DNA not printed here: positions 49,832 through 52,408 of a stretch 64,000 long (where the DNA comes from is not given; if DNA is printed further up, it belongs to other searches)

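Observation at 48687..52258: NifS-SelD fusion in an apparent operon with a secreted papain-fold protein and an SDR: selenium activation without any known selenium-utilisation partner in view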

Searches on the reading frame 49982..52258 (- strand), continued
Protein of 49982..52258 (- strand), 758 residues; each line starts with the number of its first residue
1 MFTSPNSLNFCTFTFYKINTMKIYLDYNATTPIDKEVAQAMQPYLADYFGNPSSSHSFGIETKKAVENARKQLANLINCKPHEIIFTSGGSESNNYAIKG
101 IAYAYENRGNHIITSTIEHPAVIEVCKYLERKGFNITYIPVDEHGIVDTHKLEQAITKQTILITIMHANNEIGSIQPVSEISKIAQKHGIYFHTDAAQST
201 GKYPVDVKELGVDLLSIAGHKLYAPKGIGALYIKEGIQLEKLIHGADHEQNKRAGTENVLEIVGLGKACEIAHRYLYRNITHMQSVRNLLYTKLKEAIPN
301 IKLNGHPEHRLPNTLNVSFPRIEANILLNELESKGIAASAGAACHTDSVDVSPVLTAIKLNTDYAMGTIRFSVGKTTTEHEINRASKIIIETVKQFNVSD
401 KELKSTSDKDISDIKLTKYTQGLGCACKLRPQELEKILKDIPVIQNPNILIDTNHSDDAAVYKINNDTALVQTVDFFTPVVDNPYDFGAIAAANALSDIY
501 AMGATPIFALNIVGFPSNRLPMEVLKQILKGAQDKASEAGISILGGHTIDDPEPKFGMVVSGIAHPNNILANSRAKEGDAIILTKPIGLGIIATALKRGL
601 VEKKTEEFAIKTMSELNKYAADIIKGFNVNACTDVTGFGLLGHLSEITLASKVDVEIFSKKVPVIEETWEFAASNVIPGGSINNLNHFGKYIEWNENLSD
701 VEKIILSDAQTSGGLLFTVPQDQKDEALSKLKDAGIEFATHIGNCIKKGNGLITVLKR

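Call 11: find_encoding_contigs(protein=P0060, flank=10000, max_places=3)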
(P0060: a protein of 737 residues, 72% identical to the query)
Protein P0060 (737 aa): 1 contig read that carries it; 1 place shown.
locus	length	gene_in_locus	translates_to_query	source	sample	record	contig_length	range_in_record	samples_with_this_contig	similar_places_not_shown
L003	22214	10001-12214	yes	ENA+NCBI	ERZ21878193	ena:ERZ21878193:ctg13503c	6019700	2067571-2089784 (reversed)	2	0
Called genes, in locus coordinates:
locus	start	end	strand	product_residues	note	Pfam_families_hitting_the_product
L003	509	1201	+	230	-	-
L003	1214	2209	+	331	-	PF14057:GGGtGRT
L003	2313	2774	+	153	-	PF09719:C_GCAxxG_C_C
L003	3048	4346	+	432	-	PF03952:Enolase_N, PF00113:Enolase_C, PF13378:MR_MLE_C (weak)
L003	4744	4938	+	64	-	-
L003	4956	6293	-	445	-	-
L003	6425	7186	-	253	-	PF14451:Ub-Mut7C, PF01927:Mut7-C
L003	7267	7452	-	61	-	-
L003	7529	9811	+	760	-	PF00933:Glyco_hydro_3, PF01915:Glyco_hydro_3_C, PF14310:Fn3-like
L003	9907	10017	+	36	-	-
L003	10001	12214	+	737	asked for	PF00266:Aminotran_5, PF01041:DegT_DnrJ_EryC1, PF01212:Beta_elim_lyase (weak), PF00586:AIRS, PF02769:AIRS_C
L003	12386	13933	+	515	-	PF00583:Acetyltransf_1 (weak), PF00795:CN_hydrolase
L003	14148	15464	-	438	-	PF01103:Omp85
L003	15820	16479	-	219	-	PF13715:CarbopepD_reg_2, PF07715:Plug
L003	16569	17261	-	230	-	PF13715:CarbopepD_reg_2 (weak), PF07715:Plug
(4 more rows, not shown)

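Call 12: find_encoding_contigs(protein=P0052, flank=10000, max_places=3)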
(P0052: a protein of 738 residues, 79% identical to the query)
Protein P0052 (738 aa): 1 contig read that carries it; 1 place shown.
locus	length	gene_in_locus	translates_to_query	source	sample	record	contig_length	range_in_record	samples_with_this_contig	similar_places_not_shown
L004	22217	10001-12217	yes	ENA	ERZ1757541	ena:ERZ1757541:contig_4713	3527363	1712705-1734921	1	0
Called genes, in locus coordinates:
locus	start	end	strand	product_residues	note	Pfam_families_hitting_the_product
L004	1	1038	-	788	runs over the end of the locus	PF12704:MacB_PCD, PF02687:FtsX, PF12704:MacB_PCD, PF02687:FtsX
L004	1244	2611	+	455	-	PF00072:Response_reg, PF00158:Sigma54_activat, PF14532:Sigma54_activ_2, PF00004:AAA (weak), PF07728:AAA_5 (weak), PF25601:AAA_lid_14, PF02954:HTH_8, PF18024:HTH_50 (weak)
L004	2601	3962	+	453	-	PF02518:HATPase_c, PF13589:HATPase_c_3 (weak)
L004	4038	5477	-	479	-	PF13489:Methyltransf_23, PF13847:Methyltransf_31, PF08241:Methyltransf_11, PF08242:Methyltransf_12, PF13649:Methyltransf_25, PF00535:Glycos_transf_2, PF10111:Glyco_tranf_2_2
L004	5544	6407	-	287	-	PF03706:LPG_synthase_TM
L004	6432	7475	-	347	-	PF13469:Sulfotransfer_3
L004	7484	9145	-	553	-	-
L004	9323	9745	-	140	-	PF00011:HSP20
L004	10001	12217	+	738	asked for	PF00266:Aminotran_5, PF01041:DegT_DnrJ_EryC1 (weak), PF01212:Beta_elim_lyase (weak), PF00586:AIRS, PF02769:AIRS_C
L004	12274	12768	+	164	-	PF25459:AIM3_BBC1_C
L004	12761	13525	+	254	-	PF23441:SDR (faint), PF00106:adh_short, PF01370:Epimerase (weak), PF08659:KR, PF13561:adh_short_C2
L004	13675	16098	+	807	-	PF04879:Molybdop_Fe4S4, PF00384:Molybdopterin, PF01568:Molydop_binding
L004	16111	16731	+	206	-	PF25160:LdpA_Fe-S-bd (faint), PF13187:Fer4_9 (faint), PF13247:Fer4_11, PF12838:Fer4_7 (weak), PF12797:Fer4_2, PF12837:Fer4_6 (weak), PF13237:Fer4_10 (weak), PF00037:Fer4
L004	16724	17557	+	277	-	PF04976:DmsC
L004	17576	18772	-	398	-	PF12895:ANAPC3 (faint), PF13371:TPR_9 (faint), PF00515:TPR_1 (faint), PF07719:TPR_2 (faint), PF12569:NatA_aux_su (faint), PF13181:TPR_8 (faint), PF13428:TPR_14 (faint), PF13432:TPR_16 (faint), +1 more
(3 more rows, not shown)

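Call 15: find_related_loci(query=A1, collection=genome_contigs, flank=10000)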
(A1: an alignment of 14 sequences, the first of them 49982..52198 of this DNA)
Query A1 (738 aa) in genome_contigs; peptide patterns used: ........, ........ (x = any residue, [..] = any of these).
599 stretches matched a pattern (row limit reached: there are more); 597 encode a relative of the query (tblastn E <= 1e-3); the best 80 are kept; 80 distinct loci.
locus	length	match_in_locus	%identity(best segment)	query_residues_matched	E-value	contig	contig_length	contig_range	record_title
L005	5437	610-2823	86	1-738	0e+0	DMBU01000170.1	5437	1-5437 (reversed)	MAG TPA_asm: Bacteroidales bacterium isolate UBA12171 contig_1942, whole genome shotgun sequence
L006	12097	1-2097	66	37-735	0e+0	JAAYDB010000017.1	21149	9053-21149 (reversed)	MAG: Bacteroidetes bacterium isolate AS06rmzACSIP_518 27356_AS06, whole genome shotgun sequence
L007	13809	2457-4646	58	3-735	0e+0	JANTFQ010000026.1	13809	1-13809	MAG: Calditrichaceae bacterium isolate bin100120 c_000000004561, whole genome shotgun sequence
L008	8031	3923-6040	59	3-712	0e+0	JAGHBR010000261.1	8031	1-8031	MAG: Caldisericaceae bacterium isolate AUK261 PB_MBMC_215_c_000000000411, whole genome shotgun sequence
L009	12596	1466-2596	76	3-379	0e+0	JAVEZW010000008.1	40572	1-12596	MAG: Bacteroidales bacterium isolate BF4_75 NODE_2754_length_40572_cov_8.936828_Biofilm4, whole genome shotgun sequence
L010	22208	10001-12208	67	1-736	0e+0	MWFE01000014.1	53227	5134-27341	MAG: Bacteroidetes bacterium ADurb.Bin008 BWX49_contig000014, whole genome shotgun sequence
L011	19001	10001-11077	56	3-363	3e-134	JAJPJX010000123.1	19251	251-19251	MAG: Solibacteraceae bacterium isolate Centralia_MAG_57 k107_7520137, whole genome shotgun sequence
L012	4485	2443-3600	53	2-387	1e-129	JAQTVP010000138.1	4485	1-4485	MAG: Dehalococcoidales bacterium isolate STB_90 NODE_65556_length_4485_cov_2.552318_Sandtown_B, whole genome shotgun seq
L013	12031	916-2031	55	1-373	8e-123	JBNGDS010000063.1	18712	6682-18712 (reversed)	MAG: Desulfomonilia bacterium isolate E05-038 bin56.fa-63, whole genome shotgun sequence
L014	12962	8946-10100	49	3-387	1e-122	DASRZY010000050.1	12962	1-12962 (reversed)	MAG TPA_asm: Syntrophales bacterium isolate SMAG_U15191 k141_1456636, whole genome shotgun sequence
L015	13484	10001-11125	51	3-377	1e-122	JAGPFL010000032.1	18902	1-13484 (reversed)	MAG: Syntrophobacterales bacterium isolate Gw_SlDig_bin_168 Gw_SlDig_4931_length_18902_cov_5.979015, whole genome shotgu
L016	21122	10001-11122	53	3-376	4e-122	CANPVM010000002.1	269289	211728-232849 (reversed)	MAG: uncultured Clostridia bacterium isolate Lapin-001__bin26 genome assembly, contig: Lapin-001__NODE_18_length_269289_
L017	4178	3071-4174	52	2-369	1e-123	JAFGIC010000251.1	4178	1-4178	MAG: Deltaproteobacteria bacterium isolate Zod_Metabat.172 k87_6829375, whole genome shotgun sequence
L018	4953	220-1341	53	3-376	4e-122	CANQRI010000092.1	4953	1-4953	MAG: uncultured Clostridia bacterium isolate Lapin-008__bin42 genome assembly, contig: Lapin-008__NODE_15150_length_4953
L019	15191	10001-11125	50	2-376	4e-120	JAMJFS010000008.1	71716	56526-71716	MAG: Methanosarcinaceae archaeon isolate B4-05 NODE_8_length_71716_cov_29.761097, whole genome shotgun sequence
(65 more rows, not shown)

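Call 28: find_encoding_contigs(protein=P0022, flank=10000, max_places=2)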
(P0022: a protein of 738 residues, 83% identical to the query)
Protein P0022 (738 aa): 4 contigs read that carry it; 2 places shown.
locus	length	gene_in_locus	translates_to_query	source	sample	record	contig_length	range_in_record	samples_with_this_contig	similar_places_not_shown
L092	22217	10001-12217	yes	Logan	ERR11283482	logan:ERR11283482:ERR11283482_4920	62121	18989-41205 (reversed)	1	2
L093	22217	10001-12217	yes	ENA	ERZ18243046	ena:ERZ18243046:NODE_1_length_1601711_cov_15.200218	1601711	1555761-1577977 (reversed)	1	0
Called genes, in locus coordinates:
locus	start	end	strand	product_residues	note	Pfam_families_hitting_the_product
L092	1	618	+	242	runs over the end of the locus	PF00535:Glycos_transf_2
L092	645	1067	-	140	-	PF00011:HSP20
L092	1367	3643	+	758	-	PF13424:TPR_12, PF24885:TPR_NPHP3 (weak), PF00515:TPR_1 (weak), PF07719:TPR_2 (weak), PF14938:SNAP (weak), PF13424:TPR_12, PF13424:TPR_12, PF07228:SpoIIE, +10 more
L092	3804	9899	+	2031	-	PF18911:PKD_4, PF00801:PKD, PF18911:PKD_4, PF00801:PKD, PF18911:PKD_4, PF00801:PKD, PF18911:PKD_4, PF00801:PKD, +15 more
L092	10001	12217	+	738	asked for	PF00266:Aminotran_5, PF01041:DegT_DnrJ_EryC1, PF01212:Beta_elim_lyase (weak), PF00586:AIRS, PF02769:AIRS_C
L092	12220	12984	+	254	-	PF23441:SDR (faint), PF00106:adh_short, PF01370:Epimerase, PF08659:KR, PF13561:adh_short_C2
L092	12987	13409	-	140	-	PF00383:dCMP_cyt_deam_1, PF14437:MafB19-deam, PF14439:Bd3614-deam (weak)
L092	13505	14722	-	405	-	PF13431:TPR_17 (faint), PF00515:TPR_1 (faint), PF07719:TPR_2 (faint), PF12895:ANAPC3 (faint), PF13428:TPR_14 (faint), PF13432:TPR_16 (faint), PF14559:TPR_19 (faint), PF13424:TPR_12 (faint), +1 more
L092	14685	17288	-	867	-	PF13585:CHU_C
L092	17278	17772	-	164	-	PF20420:DUF6702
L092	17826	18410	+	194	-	PF13795:HupE_UreJ_2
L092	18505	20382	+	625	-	PF09136:Glucodextran_B (weak)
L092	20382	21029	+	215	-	-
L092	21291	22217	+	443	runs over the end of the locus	PF04055:Radical_SAM, PF13353:Fer4_12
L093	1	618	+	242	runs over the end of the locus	PF00535:Glycos_transf_2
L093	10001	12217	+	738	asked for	PF00266:Aminotran_5, PF01041:DegT_DnrJ_EryC1, PF01212:Beta_elim_lyase (weak), PF00586:AIRS, PF02769:AIRS_C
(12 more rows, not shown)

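Call 33: list_cluster_members(proteins=[window:49982-52198:-, window:49438-49932:-, window:48687-49445:-, window:52445-52876:+, window:61461-63860:+, window:595-1563:+])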
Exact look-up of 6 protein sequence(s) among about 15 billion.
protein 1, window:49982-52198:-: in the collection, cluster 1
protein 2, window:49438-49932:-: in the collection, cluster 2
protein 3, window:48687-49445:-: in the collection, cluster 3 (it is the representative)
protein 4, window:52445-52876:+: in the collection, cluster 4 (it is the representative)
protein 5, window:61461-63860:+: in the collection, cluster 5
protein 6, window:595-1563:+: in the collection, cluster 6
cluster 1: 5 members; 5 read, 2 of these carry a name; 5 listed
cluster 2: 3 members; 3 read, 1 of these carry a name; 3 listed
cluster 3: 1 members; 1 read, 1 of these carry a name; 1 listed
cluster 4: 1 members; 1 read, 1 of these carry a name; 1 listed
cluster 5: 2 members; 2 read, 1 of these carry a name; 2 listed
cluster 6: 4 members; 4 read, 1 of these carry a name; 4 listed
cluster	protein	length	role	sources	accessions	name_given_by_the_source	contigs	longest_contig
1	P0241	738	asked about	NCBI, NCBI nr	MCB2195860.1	MAG: selenide, water dikinase SelD [Bacteroidetes bacterium] | selenide, water dikinase SelD [Bacteroidota bacterium]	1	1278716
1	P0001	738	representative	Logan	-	-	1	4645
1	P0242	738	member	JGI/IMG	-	cysteine desulfurase NifS/selenium donor protein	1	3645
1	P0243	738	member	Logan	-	-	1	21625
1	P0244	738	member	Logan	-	-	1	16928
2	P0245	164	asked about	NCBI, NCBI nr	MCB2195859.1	MAG: hypothetical protein KQH79_08355 [Bacteroidetes bacterium] | hypothetical protein [Bacteroidota bacterium]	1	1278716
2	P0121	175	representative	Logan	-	-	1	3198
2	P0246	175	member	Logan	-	-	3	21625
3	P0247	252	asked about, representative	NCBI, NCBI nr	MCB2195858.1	MAG: SDR family oxidoreductase [Bacteroidetes bacterium] | SDR family oxidoreductase [Bacteroidota bacterium]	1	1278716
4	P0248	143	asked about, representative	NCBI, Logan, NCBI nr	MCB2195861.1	MAG: Hsp20/alpha crystallin family protein [Bacteroidetes bacterium] | Hsp20/alpha crystallin family protein [Bacteroidota bacterium]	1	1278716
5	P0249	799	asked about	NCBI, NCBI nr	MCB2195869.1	MAG: ABC transporter permease [Bacteroidetes bacterium] | ABC transporter permease [Bacteroidota bacterium]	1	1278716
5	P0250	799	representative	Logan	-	-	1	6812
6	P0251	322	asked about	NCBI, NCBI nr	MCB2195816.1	MAG: dihydroorotate dehydrogenase-like protein [Bacteroidetes bacterium] | dihydroorotate dehydrogenase-like protein [Bacteroidota bacterium]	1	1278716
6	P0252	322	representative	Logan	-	-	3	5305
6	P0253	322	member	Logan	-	-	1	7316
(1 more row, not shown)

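Call 57: find_encoding_contigs(protein=window:49982-52198:-, flank=1000, max_places=3)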
Protein window:49982-52198:- (738 aa): no gene with exactly this product is on record in the collection.

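Call 69: search_protein_families(library=pfam, proteins=[L007:1534-2331:+, L007:4798-5553:+, L007:5483-6106:+, L008:1920-3641:+, L008:6232-6567:+, L008:7090-8004:-, L010:9435-9815:+, L010:12716-13261:-, L006:2213-3772:-], max_evalue=0.0001)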
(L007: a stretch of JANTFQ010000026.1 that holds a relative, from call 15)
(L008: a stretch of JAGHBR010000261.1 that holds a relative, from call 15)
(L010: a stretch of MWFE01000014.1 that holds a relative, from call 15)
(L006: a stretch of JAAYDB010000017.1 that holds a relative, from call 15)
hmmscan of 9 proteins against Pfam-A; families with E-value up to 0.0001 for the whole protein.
L007:1534-2331:+ (265 aa): 1 family
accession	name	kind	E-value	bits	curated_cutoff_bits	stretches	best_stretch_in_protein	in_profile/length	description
PF03853.21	YjeF_N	-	4.3e-43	147.6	24.9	1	54-218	3-169/169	YjeF-related protein N-terminus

L007:4798-5553:+ (251 aa): 2 families
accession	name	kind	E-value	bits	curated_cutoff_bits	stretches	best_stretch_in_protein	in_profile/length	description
PF00378.25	ECH_1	-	9.8e-53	179.5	27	1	8-249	2-241/251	Enoyl-CoA hydratase/isomerase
PF16113.10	ECH_2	-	2.3e-31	110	27.2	1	13-196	2-186/335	Enoyl-CoA hydratase/isomerase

L007:5483-6106:+ (207 aa): 1 family
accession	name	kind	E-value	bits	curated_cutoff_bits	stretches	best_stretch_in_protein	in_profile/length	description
PF01613.24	Flavin_Reduct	-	2.1e-10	41.3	27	1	56-198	10-131/153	Flavin reductase like domain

L008:1920-3641:+ (573 aa): 0 families

L008:6232-6567:+ (111 aa): 1 family
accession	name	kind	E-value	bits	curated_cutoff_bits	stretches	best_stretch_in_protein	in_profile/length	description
PF02635.20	DsrE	-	2.2e-05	25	22.7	1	54-109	58-115/116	DsrE/DsrF-like family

L008:7090-8004:- (304 aa): 1 family
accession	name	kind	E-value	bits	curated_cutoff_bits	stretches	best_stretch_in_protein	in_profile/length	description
PF01619.24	Pro_dh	-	3.3e-33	115.9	27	1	41-292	4-273/278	Proline dehydrogenase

L010:9435-9815:+ (126 aa): 0 families

L010:12716-13261:- (181 aa): 3 families
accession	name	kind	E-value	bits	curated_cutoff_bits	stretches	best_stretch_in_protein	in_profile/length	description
PF00578.27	AhpC-TSA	-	1.1e-20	74.2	26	1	38-156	1-122/124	AhpC/TSA family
PF08534.16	Redoxin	-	2.7e-18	66.6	26.6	1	37-170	1-144/148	Redoxin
PF00085.26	Thioredoxin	-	1.6e-06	28.5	23.5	1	60-114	15-68/103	Thioredoxin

L006:2213-3772:- (519 aa): 1 family
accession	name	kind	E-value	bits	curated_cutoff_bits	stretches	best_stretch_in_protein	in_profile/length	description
PF00144.29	Beta-lactamase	-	1.1e-32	114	27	1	64-334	19-312/329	Beta-lactamase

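Call 77: find_encoding_contigs(protein=P0053, flank=8000, max_places=2)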
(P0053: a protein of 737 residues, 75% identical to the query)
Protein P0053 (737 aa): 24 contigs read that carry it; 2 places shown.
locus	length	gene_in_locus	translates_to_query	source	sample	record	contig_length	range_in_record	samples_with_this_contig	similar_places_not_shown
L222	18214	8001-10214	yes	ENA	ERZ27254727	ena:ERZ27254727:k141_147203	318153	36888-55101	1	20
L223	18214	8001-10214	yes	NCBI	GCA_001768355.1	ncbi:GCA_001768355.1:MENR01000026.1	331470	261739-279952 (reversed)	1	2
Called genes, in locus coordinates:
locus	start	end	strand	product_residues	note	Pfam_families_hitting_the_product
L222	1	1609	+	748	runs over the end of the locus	PF24885:TPR_NPHP3, PF13424:TPR_12, PF14938:SNAP, PF00515:TPR_1 (weak), PF13181:TPR_8 (weak), PF13374:TPR_10 (weak), PF13424:TPR_12, PF07228:SpoIIE, +6 more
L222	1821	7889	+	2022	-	PF18911:PKD_4, PF00801:PKD, PF18911:PKD_4, PF18911:PKD_4, PF18911:PKD_4, PF00801:PKD, PF18911:PKD_4, PF00801:PKD, +12 more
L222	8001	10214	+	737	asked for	PF00266:Aminotran_5, PF01041:DegT_DnrJ_EryC1, PF01212:Beta_elim_lyase, PF00586:AIRS, PF02769:AIRS_C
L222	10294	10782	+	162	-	PF25459:AIM3_BBC1_C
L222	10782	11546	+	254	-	PF23441:SDR (weak), PF00106:adh_short, PF08659:KR, PF13561:adh_short_C2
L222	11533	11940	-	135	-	PF00440:TetR_N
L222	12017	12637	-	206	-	-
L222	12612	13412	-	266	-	PF00149:Metallophos, PF12850:Metallophos_2 (weak)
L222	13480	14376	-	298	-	-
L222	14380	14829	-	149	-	PF09912:DUF2141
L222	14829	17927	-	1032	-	PF00873:ACR_tran, PF03176:MMPL (weak)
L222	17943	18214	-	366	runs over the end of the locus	PF25917:BSH_RND (faint), PF25919:BSH_CusB (faint), PF25973:BSH_CzcB (weak), PF25984:BSH_YknX, PF25967:RND-MFP_C (weak), PF25989:YknX_C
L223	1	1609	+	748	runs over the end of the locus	PF24885:TPR_NPHP3, PF13424:TPR_12, PF14938:SNAP, PF00515:TPR_1 (weak), PF13181:TPR_8 (weak), PF13374:TPR_10 (weak), PF13424:TPR_12, PF07228:SpoIIE, +6 more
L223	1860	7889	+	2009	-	PF18911:PKD_4, PF00801:PKD, PF18911:PKD_4, PF18911:PKD_4, PF18911:PKD_4, PF00801:PKD, PF18911:PKD_4, PF18911:PKD_4, +12 more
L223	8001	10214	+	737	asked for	PF00266:Aminotran_5, PF01041:DegT_DnrJ_EryC1, PF01212:Beta_elim_lyase, PF00586:AIRS, PF02769:AIRS_C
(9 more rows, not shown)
